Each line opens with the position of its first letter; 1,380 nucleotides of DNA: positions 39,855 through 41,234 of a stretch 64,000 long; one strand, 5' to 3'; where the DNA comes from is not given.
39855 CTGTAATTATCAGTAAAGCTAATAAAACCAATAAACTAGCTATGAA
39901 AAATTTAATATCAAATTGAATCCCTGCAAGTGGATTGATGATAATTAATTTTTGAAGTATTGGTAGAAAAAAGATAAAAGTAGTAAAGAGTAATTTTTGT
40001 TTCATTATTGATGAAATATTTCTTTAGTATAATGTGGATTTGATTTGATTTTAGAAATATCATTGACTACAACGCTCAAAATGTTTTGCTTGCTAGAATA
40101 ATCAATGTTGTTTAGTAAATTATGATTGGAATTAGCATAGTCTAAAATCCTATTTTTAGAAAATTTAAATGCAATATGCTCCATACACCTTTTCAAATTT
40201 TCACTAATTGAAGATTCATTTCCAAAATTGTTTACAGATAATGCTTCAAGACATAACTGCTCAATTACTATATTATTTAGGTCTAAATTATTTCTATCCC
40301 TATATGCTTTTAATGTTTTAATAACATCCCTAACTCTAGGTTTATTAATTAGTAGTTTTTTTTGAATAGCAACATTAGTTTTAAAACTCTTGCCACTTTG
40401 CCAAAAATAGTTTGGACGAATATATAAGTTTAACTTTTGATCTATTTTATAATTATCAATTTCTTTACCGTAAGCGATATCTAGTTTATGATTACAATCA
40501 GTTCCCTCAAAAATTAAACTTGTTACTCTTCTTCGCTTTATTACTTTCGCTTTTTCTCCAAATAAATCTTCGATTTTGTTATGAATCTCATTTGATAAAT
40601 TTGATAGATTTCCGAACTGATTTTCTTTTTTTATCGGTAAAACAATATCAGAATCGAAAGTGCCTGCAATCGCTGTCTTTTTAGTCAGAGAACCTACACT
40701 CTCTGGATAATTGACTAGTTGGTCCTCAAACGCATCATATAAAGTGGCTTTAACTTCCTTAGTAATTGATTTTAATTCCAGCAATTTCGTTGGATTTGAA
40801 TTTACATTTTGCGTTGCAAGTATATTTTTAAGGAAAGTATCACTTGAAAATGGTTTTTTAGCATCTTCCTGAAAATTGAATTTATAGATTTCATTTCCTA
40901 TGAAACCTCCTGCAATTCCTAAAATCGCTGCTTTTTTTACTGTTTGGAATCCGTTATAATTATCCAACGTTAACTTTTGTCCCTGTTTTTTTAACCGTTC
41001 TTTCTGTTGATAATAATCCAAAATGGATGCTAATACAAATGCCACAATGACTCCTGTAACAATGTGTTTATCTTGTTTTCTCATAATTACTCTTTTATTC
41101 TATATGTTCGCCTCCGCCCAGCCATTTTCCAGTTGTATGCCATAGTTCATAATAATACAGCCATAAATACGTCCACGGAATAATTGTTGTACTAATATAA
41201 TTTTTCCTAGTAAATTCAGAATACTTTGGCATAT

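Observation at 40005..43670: CBASS-like operon with two different nucleotidyltransferases, an E2-only Cap2 and a TM-NUDIX effector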

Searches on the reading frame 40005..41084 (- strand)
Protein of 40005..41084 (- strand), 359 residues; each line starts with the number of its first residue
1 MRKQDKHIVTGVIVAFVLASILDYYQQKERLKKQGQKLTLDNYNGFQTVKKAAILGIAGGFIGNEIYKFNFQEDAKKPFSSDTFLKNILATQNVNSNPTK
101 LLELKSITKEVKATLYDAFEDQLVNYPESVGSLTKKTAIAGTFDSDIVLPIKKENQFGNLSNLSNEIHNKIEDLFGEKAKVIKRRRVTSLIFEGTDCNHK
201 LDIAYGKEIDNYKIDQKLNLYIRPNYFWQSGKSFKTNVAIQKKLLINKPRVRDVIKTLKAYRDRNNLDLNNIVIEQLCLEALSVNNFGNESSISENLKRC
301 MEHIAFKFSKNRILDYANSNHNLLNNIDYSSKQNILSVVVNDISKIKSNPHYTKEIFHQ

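Call 3: search_protein_families(library=pfam, proteins=[window:40005-41084:-], max_evalue=0.01)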
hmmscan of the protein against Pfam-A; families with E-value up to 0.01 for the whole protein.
window:40005-41084:- (359 aa): 1 family
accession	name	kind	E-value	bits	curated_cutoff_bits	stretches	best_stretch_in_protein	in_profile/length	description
PF18144.7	SMODS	-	0.0079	16.9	26.5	0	92-148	12-70/164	Second Messenger Oligonucleotide or Dinucleotide Synthetase domain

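Call 4: search_protein_families(library=padloc, proteins=[window:40005-41084:-], max_evalue=0.01)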
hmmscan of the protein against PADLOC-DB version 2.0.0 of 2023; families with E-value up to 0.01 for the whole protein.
window:40005-41084:- (359 aa): 7 families
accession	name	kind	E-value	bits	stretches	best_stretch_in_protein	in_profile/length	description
PDLC00803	Cyclase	-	1.1e-35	121.5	1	80-345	2-245/253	oligonucleotide-cyclase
PDLC00796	Cyclase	-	1.8e-08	32.1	1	84-310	10-226/432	oligonucleotide-cyclase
PDLC00786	Cyclase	-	4.2e-07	27.6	1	83-333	9-257/293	oligonucleotide-cyclase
PDLC00808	Cyclase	-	1.1e-05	22.8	1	108-314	36-246/325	oligonucleotide-cyclase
PDLC00823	Cyclase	-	3.3e-05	21.7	1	104-308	26-221/285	oligonucleotide-cyclase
PDLC00814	Cyclase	-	0.0002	18.8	1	108-290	34-213/295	oligonucleotide-cyclase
PDLC00818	Cyclase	-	0.0085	13.6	0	251-337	179-259/322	oligonucleotide-cyclase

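Call 5: find_homologous_proteins(query=window:40005-41084:-)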
Query window:40005-41084:- (359 aa): 39 proteins with E <= 0.001 among 2894 candidates.
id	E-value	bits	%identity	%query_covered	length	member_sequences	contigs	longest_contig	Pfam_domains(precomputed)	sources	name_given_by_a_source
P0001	2.9e-230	781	100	100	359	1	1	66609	-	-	-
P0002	6.8e-169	580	73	100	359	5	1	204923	-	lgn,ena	-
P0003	3.7e-168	577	73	100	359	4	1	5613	-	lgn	-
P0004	1.2e-166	572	72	100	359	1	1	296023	-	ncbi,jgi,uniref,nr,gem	ncbi:hypothetical protein [Flavobacterium terrisoli]|uniref:hypothetical protein n=1 Tax=Flavobacter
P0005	2.8e-163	561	70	100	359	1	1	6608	-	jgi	jgi:hypothetical protein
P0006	1.1e-156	540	68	100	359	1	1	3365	-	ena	-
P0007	3.9e-156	538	69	100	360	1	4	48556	-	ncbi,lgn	-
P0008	1.2e-153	530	68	100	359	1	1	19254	-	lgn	-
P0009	1.4e-153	529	67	100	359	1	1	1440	-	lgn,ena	-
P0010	2.0e-149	516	67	100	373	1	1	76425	-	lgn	-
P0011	1.6e-137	476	61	100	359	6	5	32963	-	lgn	-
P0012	1.2e-133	464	59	100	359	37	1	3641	-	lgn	-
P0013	2.0e-133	463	59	100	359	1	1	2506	-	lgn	-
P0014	2.4e-133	463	59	99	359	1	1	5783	-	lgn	-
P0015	3.0e-133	462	59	99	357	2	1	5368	-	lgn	-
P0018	9.5e-130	451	57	100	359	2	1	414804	-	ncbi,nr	ncbi:hypothetical protein CMT75_17465 [Elizabethkingia anophelis]|nr:hypothetical protein [Elizabeth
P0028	2.3e-85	305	44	100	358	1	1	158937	-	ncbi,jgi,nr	ncbi:MAG: nucleotidyltransferase [Bacteroidota bacterium]|jgi:hypothetical protein|nr:nucleotidyltra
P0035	1.6e-74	269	40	100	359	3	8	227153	-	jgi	jgi:hypothetical protein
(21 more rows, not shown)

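Call 6: search_protein_families(library=ncbifam, proteins=[window:40005-41084:-], max_evalue=0.01)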
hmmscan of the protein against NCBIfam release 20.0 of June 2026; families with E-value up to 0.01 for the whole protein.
window:40005-41084:- (359 aa): 2 families
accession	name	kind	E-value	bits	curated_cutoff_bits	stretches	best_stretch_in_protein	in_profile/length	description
NF041117.1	CBASS_cyclase_b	equivalog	7.4e-05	22.5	200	1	109-318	23-223/275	CBASS oligonucleotide cyclase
NF041078.1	cGAS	equivalog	0.0013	17.9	150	1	246-337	216-305/339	CBASS cGAMP synthase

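Call 7: find_encoding_contigs(protein=P0018, flank=7000, max_places=2)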
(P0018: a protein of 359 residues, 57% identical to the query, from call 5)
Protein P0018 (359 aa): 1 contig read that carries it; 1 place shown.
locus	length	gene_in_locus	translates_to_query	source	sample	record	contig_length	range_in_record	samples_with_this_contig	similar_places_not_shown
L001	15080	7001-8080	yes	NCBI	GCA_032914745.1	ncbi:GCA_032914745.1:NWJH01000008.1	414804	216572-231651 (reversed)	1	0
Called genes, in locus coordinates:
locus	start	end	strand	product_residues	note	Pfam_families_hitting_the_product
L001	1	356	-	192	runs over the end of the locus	PF20448:DUF6705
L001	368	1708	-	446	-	-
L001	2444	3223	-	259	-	PF06114:Peptidase_M78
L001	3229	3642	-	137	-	-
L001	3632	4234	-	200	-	-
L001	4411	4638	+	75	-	PF09954:DUF2188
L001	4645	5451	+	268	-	PF18167:Sa_NUDIX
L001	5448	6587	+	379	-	PF18144:SMODS, PF21654:DncV-like_NTFase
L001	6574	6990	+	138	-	PF26395:E2-CBASS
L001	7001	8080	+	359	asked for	-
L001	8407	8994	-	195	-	PF02661:Fic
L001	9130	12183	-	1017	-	PF02811:PHP, PF07733:DNA_pol3_alpha, PF17657:DNA_pol3_finger, PF14579:HHH_6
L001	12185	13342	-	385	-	PF00817:IMS, PF21999:IMS_HHH_1 (weak), PF11799:IMS_C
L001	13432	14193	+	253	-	PF01381:HTH_3, PF12844:HTH_19, PF13560:HTH_31 (weak), PF00717:Peptidase_S24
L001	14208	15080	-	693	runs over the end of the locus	PF00580:UvrD-helicase, PF13245:AAA_19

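Call 8: find_encoding_contigs(protein=P0028, flank=7000, max_places=2)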
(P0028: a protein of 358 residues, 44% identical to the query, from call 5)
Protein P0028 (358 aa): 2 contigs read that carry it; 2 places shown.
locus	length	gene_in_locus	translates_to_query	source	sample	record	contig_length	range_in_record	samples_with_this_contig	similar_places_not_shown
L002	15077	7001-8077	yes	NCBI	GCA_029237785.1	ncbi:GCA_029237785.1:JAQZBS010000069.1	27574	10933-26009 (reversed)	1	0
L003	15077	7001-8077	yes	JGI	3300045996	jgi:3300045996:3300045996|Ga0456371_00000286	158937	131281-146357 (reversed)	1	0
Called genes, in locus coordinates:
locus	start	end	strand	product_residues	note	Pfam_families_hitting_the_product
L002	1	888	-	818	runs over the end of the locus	PF00005:ABC_tran (faint), PF02463:SMC_N (faint), PF13191:AAA_16 (faint), PF13555:AAA_29 (faint), PF20703:nSTAND1 (faint), PF13304:AAA_21 (faint), PF00684:DnaJ_CXXCXGXG (faint), PF17755:UvrA_DNA-bind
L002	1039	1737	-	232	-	-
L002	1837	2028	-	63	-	-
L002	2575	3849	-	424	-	PF02463:SMC_N (weak), PF13304:AAA_21, PF13175:AAA_15 (weak)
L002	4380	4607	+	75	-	PF09954:DUF2188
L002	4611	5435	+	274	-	PF18167:Sa_NUDIX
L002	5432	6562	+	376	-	PF18144:SMODS, PF21654:DncV-like_NTFase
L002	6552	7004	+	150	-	PF26395:E2-CBASS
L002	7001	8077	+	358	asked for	-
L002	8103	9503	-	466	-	PF10396:TrmE_N, PF12631:MnmE_helical, PF00350:Dynamin_N (faint), PF01926:MMR_HSR1, PF02421:FeoB_N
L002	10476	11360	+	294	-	PF02629:CoA_binding, PF13380:CoA_binding_2 (weak), PF13607:Succ_CoA_lig, PF00549:Ligase_CoA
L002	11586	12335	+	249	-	-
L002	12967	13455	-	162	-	-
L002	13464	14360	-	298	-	-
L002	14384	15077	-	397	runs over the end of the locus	PF08442:ATP-grasp_2, PF13549:ATP-grasp_5 (weak), PF24948:Citrate_synth_N, PF00549:Ligase_CoA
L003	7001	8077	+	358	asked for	-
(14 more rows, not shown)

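Call 9: find_encoding_contigs(protein=P0035, flank=7000, max_places=2)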
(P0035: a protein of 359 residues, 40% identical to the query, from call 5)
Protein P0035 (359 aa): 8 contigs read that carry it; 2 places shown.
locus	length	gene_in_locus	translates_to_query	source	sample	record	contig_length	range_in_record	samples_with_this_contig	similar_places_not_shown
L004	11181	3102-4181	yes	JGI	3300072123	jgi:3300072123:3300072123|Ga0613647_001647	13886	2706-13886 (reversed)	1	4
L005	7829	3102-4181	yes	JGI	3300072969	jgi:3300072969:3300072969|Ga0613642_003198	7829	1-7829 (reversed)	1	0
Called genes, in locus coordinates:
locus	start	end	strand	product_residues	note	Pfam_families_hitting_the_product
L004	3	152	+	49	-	?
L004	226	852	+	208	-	-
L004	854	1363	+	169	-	PF18138:bacHORMA_1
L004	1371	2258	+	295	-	PF00004:AAA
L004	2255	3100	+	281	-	PF18167:Sa_NUDIX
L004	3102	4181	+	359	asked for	-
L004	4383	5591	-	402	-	PF17293:Arm-DNA-bind_5, PF13102:Phage_int_SAM_5, PF00589:Phage_integrase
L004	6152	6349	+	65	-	-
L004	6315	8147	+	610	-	PF05192:MutS_III, PF00488:MutS_V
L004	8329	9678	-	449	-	PF02163:Peptidase_M50, PF00595:PDZ (weak), PF13180:PDZ_2 (weak), PF17820:PDZ_6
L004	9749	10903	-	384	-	PF02670:DXP_reductoisom, PF08436:DXP_redisom_C, PF13288:DXPR_C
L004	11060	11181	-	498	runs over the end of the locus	PF03321:GH3, PF23571:GH3_M, PF23572:GH3_C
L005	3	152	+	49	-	?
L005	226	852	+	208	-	-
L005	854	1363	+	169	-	PF18138:bacHORMA_1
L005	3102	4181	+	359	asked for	-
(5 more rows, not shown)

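Call 11: find_encoding_contigs(protein=P0035, flank=10000, max_places=10)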
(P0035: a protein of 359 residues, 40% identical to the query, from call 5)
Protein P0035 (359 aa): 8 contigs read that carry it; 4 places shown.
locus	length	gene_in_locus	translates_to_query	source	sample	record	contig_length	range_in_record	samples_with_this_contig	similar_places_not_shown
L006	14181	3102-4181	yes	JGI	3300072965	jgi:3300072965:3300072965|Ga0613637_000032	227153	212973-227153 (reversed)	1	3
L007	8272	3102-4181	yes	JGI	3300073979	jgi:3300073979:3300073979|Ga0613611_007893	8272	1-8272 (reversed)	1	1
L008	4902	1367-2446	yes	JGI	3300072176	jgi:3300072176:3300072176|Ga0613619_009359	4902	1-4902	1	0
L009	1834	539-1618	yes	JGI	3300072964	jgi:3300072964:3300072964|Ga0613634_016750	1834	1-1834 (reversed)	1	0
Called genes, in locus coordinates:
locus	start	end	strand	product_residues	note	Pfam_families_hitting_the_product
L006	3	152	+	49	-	?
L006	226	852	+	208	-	-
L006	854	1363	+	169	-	PF18138:bacHORMA_1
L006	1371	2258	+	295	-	PF00004:AAA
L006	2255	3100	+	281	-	PF18167:Sa_NUDIX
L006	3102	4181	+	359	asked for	-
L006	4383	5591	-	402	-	PF17293:Arm-DNA-bind_5, PF13102:Phage_int_SAM_5, PF00589:Phage_integrase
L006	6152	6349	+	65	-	-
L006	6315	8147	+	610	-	PF05192:MutS_III, PF00488:MutS_V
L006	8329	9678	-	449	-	PF02163:Peptidase_M50, PF00595:PDZ (weak), PF13180:PDZ_2 (weak), PF17820:PDZ_6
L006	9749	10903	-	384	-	PF02670:DXP_reductoisom, PF08436:DXP_redisom_C, PF13288:DXPR_C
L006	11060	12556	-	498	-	PF03321:GH3, PF23571:GH3_M, PF23572:GH3_C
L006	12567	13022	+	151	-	PF00829:Ribosomal_L21p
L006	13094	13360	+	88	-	PF01016:Ribosomal_L27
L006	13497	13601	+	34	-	-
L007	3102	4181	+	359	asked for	-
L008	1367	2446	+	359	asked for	-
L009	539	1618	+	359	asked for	-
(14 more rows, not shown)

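Call 14: find_related_loci(query=A1, collection=genome_contigs, flank=8000)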
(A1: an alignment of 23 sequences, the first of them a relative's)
Query A1 (359 aa) in genome_contigs; peptide patterns used: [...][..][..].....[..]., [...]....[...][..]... (x = any residue, [..] = any of these).
49 stretches matched a pattern; 22 encode a relative of the query (tblastn E <= 1e-3); 22 distinct loci.
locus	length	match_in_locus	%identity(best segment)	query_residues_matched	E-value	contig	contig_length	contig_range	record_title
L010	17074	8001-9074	72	1-358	3e-167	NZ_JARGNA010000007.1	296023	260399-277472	Flavobacterium terrisoli strain PT-3 contig7, whole genome shotgun sequence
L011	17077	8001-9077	59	1-359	5e-143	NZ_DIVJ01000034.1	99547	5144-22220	MAG: Flavobacterium sp. UBA6135 UBA6135_contig_1875, whole genome shotgun sequence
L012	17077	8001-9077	59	1-359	4e-142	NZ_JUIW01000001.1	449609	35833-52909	Flavobacterium beibuense strain RSKm HC5 RSKm_HC5_contig01, whole genome shotgun sequence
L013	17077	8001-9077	57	1-359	3e-139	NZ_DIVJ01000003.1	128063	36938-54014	MAG: Flavobacterium sp. UBA6135 UBA6135_contig_564, whole genome shotgun sequence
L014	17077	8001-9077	58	1-359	1e-138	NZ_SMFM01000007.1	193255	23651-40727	Flavobacterium caseinilyticum strain AT-3-2 contig7, whole genome shotgun sequence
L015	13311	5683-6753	38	1-358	2e-86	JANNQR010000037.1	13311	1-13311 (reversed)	MAG: Chitinophagaceae bacterium isolate SOY_31_metabat_421 SOY_31_k141_3438382, whole genome shotgun sequence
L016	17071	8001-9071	41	1-358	3e-84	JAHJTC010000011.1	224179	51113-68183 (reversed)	MAG: Bacteroidetes bacterium isolate OS_PC_MetaG.mb.37 OS_PC_MetaG.mb.37_k141_374570, whole genome shotgun sequence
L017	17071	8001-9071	39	1-358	3e-84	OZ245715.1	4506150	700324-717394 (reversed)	MAG: Chitinophagaceae bacterium isolate 2b8435dc-cdde-4e08-99e1-02a6e85a4be5 genome assembly, chromosome: 1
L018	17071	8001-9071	39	1-358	9e-84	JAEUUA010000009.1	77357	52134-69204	MAG: Cyclobacteriaceae bacterium isolate new MAG-343 k141_4321608, whole genome shotgun sequence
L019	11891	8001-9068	39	1-357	1e-82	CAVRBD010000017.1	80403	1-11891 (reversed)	MAG: uncultured Bacteroidetes bacterium isolate MFD04540.bin.1.15 genome assembly, contig: contig_29634, whole genome sh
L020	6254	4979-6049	39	1-358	2e-82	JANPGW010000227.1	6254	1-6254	MAG: Saprospiraceae bacterium isolate VAR_69_metabat_271 VAR_69_k141_1162442, whole genome shotgun sequence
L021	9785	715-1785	39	1-358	7e-82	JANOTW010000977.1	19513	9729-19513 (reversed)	MAG: Ferruginibacter sp. isolate VAR_39_metabat_230 VAR_39_k141_739956, whole genome shotgun sequence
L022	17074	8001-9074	38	1-359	5e-80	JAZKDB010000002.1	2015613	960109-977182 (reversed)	MAG: Bacteroidota bacterium isolate DC_HB_01_SPN181219-bin031_1 DCHB01SPN_B031_1_000000000002, whole genome shotgun sequ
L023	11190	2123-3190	39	1-357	4e-80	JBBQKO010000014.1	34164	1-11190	MAG: Chitinophagales bacterium isolate Co_metawrap_582 Cmw_582_k141_9270558_length_34164_cov_10.1272, whole genome shotg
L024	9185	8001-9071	36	1-357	2e-74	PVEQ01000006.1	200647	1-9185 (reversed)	Sediminibacterium magnilacihabitans strain DSM 22423 Ga0180999_106, whole genome shotgun sequence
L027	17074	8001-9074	36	1-359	6e-66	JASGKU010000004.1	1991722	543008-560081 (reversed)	MAG: Agriterribacter sp. isolate 5N619 JMF-2111-06-0005.ont.bin.619_3, whole genome shotgun sequence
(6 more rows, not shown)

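Call 20: search_protein_families(library=pfam, proteins=[L027:4757-5728:+, L027:5725-6243:+, L027:6250-7140:+, L027:4461-4730:+, L024:5553-6737:+, L024:6691-7137:+], max_evalue=0.01)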
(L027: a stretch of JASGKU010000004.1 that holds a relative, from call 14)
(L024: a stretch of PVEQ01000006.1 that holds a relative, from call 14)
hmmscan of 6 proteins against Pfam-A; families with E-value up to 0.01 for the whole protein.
L027:4757-5728:+ (323 aa): 2 families
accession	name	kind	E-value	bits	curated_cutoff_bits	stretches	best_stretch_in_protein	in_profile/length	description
PF18144.7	SMODS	-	4.2e-13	50.3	26.5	1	4-163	3-150/164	Second Messenger Oligonucleotide or Dinucleotide Synthetase domain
PF22014.2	DUF6932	-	0.0012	19.8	27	1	31-100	33-92/142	Family of unknown function (DUF6932)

L027:5725-6243:+ (172 aa): 1 family
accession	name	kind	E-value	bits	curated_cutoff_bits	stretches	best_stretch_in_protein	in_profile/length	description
PF18138.6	bacHORMA_1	-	2.8e-47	161.2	35.6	1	6-172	3-169/169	Bacterial HORMA domain family 1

L027:6250-7140:+ (296 aa): 8 families
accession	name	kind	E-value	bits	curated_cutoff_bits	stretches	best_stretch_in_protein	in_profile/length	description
PF00004.35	AAA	-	8e-21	75.3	21.2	1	73-212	1-130/131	ATPase family associated with various cellular activities (AAA)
PF13191.12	AAA_16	-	0.00058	20.8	32.6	0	69-97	23-51/167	AAA ATPase domain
PF13401.12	AAA_22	-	0.00093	20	27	0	72-171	7-104/130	AAA domain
PF20720.3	nSTAND3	-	0.0011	19.2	27.2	1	66-200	13-118/155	Novel STAND NTPase 3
PF13481.12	AAA_25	-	0.0018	18.4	27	0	64-177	27-140/195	AAA domain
PF06745.19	ATPase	-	0.0018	18.1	26.6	1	63-185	8-122/231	KaiC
PF13604.12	AAA_30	-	0.0049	17.1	27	1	71-161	19-109/191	AAA domain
PF25199.1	nSTAND_NTPase5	-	0.0059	16.9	34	0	68-168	39-126/145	Novel STAND NTPase 5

L027:4461-4730:+ (89 aa): 1 family
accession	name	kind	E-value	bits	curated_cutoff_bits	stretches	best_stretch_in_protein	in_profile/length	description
PF09954.14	DUF2188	-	1.1e-24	86.8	22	1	18-77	1-62/62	Uncharacterized protein conserved in bacteria (DUF2188)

L024:5553-6737:+ (394 aa): 2 families
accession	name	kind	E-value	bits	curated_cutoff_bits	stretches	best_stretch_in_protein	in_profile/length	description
PF18144.7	SMODS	-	2.6e-16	60.7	26.5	1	16-171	7-160/164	Second Messenger Oligonucleotide or Dinucleotide Synthetase domain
PF21654.3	DncV-like_NTFase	-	6.1e-10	40.3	24.9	1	59-135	4-87/90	Cyclic GMP-AMP synthase DncV-like, nucleotidyltransferase domain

L024:6691-7137:+ (148 aa): 0 families

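Call 28: search_solved_structures(query=A1, max_evalue=1, show_alignments=2)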
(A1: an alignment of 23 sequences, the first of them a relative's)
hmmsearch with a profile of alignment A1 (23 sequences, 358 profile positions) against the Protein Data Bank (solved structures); distinct sequences matched with E-value up to 1: 2.
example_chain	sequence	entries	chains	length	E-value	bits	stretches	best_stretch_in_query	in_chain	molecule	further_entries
6p80_A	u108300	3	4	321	0.014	17.7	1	129-204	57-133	E. coli MS115-1 NucC | E. coli MS115-1 CdnC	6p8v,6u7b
7lt2_A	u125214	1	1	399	0.057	15.7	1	241-352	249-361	Mab-21 domain-containing protein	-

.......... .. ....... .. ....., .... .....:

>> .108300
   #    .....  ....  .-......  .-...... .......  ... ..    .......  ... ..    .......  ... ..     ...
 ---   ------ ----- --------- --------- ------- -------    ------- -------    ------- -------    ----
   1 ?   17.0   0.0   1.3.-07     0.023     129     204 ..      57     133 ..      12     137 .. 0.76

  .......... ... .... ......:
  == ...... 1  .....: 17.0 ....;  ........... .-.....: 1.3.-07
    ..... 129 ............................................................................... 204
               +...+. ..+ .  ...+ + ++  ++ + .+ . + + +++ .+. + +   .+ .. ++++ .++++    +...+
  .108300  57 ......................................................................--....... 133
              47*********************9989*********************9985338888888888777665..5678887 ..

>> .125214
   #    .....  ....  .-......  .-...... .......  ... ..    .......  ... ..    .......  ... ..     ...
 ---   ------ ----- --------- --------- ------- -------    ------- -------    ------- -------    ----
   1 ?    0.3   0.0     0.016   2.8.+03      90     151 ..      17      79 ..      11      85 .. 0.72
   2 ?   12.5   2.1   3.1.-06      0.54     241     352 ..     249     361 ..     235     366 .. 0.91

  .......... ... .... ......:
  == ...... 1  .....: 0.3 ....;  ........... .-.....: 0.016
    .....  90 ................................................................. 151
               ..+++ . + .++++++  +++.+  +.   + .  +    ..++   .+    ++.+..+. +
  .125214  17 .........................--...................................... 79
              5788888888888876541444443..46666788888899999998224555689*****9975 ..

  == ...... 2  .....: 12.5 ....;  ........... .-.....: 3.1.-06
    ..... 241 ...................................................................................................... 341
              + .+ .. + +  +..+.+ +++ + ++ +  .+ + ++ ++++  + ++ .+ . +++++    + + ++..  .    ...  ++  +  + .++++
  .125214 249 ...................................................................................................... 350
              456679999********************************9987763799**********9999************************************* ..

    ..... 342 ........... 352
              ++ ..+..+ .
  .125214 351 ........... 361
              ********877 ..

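Call 43: predict_structure(alignment_id=A1)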
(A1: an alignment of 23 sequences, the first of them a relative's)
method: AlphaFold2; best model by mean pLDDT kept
length: 359 residues; sequences in the alignment: 23
mean_pLDDT: 87.7   pTM: 0.81
mean pLDDT of the five models: 87.7, 87.5, 82.5, 79.8, 77.9
residues with pLDDT >= 90: 222; 70-90: 114; 50-70: 10; < 50: 13
segments of 3 or more residues with pLDDT < 50: 222-234
pLDDT, mean of each block of 10 residues (from residue 1): 89 94 93 91 91 93 94 93 95 87 93 96 91 86 83 75 87 96 88 88 87 82 41 60 87 95 90 92 92 96 93 79 83 93 95 89
secondary structure, 60 per line:
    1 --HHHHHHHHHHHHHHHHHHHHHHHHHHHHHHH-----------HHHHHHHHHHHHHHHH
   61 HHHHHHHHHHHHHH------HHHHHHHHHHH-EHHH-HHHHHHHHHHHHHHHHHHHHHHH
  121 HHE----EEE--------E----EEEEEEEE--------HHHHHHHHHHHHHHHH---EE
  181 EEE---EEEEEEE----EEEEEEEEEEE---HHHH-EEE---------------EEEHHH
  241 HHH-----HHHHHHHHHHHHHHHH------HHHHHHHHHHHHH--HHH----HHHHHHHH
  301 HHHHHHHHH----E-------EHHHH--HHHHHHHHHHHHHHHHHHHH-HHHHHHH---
elements in order: H3-33 H45-74 H81-91 H98-122 E128-130 E144-151 H160-175 E179-183 E187-193 E198-208 H212-215 E217-219 E235-237 H238-243 H249-264 H271-283 H293-309 H323-326 H329-348 H350-356

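Call 46: fold_search(model_id=the predicted structure, library=pdb)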
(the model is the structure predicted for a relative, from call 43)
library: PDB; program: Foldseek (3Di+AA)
matches with E <= 10: 869; with E <= 0.001: 286
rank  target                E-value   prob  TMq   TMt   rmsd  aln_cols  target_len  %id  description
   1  6u7b_A                3.8e-09  1.00  0.55  0.62   4.7       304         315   16  Structure of E. coli MS115-1 CdnC:HORMA-deltaN complex (released 2019-12-25)
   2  6p80                  1.3e-08  1.00  0.60  0.67   5.1       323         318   15  Structure of E. coli MS115-1 CdnC + ATP (released 2019-12-25)
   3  6p8v_G                6.1e-08  1.00  0.55  0.61   5.0       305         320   16  Structure of E. coli MS115-1 HORMA:CdnC:Trip13 complex (released 2019-12-25)
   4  9gtz_B                7.9e-08  1.00  0.53  0.64   6.1       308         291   12  Xenopus tropicalis Interleukin Enhancer-Binding Factor 3 (ILF3) and Interleukin Enhancer-Binding Factor 2 (ILF2) heter (released 2026-04-08)
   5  4oaf_A                1.3e-07  1.00  0.53  0.57   7.3       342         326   10  Crystal structure of the cytosolic domain of mouse MiD51 (released 2014-01-22)
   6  4atb_B                1.6e-07  1.00  0.49  0.54   7.5       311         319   12  Crystal structure of the NF90-NF45 dimerisation domain complex with CTP (released 2012-08-01)
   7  7d48                  1.7e-07  1.00  0.52  0.53  10.5       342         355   15  apo-form cyclic trinucleotide synthase CdnD (released 2021-03-17)
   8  4atb_D                1.8e-07  1.00  0.52  0.60   6.1       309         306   13  Crystal structure of the NF90-NF45 dimerisation domain complex with CTP (released 2012-08-01)
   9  4at7_B                1.8e-07  1.00  0.48  0.53   8.0       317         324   14  Crystal structure of the NF90-NF45 dimerisation domain complex (released 2012-08-01)
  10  4at8_A                2.0e-07  1.00  0.50  0.53   6.5       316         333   15  Crystal structure of the NF90-NF45 dimerisation domain complex with ATP (released 2012-08-01)
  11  9elx                  2.2e-07  1.00  0.52  0.52   6.7       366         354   12  Crystal Structure of human cyclic GMP-AMP synthase (cGAS) in complex with compound 5; 3-((2-((3-chloro-4-fluorophenyl)am (released 2025-01-01)
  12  7lt2                  2.2e-07  1.00  0.52  0.49   9.2       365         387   12  Structure of a dsRNA-sensing cGAS-like receptor from the beetle Tribolium castaneum (released 2021-07-21)
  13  4at8_B                2.4e-07  1.00  0.44  0.48   9.3       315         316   13  Crystal structure of the NF90-NF45 dimerisation domain complex with ATP (released 2012-08-01)
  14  7v0w_A                3.2e-07  1.00  0.55  0.57   8.2       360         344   11  Structure of Ternary Complex of cGAS with dsDNA and Bound 5 -pppG(2,5 )pA (released 2023-05-17)
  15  4at8_C                3.3e-07  1.00  0.50  0.54   6.4       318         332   16  Crystal structure of the NF90-NF45 dimerisation domain complex with ATP (released 2012-08-01)
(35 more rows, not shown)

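Call 56: search_protein_representatives(alignment_id=A1)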
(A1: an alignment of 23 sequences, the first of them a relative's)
Query: 23 sequences, 358 profile positions. Proteins with E-value up to 0.001 (for the whole library): 802; up to 1e-10: 500; up to 1e-30: 132. The best 150 are listed.
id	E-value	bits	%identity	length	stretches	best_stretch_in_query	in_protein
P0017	2.3e-165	566.4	-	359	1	1-357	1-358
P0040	2.8e-149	513.5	-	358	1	1-357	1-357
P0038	9.4e-141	485.4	-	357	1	1-357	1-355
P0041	2.3e-139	480.9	-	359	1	1-357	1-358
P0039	4.5e-134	463.5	-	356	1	1-357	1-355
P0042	8.1e-134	462.6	-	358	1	1-357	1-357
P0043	5.7e-128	443.4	-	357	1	1-356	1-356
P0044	3.5e-124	430.9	-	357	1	1-356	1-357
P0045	7.4e-123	426.6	-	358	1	1-357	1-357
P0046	8.3e-118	410.0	-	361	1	1-357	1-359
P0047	6.9e-114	397.1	-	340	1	20-356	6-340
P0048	3.2e-112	391.6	-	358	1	1-357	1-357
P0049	2.5e-111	388.6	-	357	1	1-357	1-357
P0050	3.2e-111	388.3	-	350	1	10-356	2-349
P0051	6.1e-105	367.6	-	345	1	14-357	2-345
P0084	2.6e-50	187.9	-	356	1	1-356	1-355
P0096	1.6e-44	168.9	-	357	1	1-347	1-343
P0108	2.3e-39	151.9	-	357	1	3-353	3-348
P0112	1.5e-38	149.2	-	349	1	1-354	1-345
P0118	1.4e-37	146.1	-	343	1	1-357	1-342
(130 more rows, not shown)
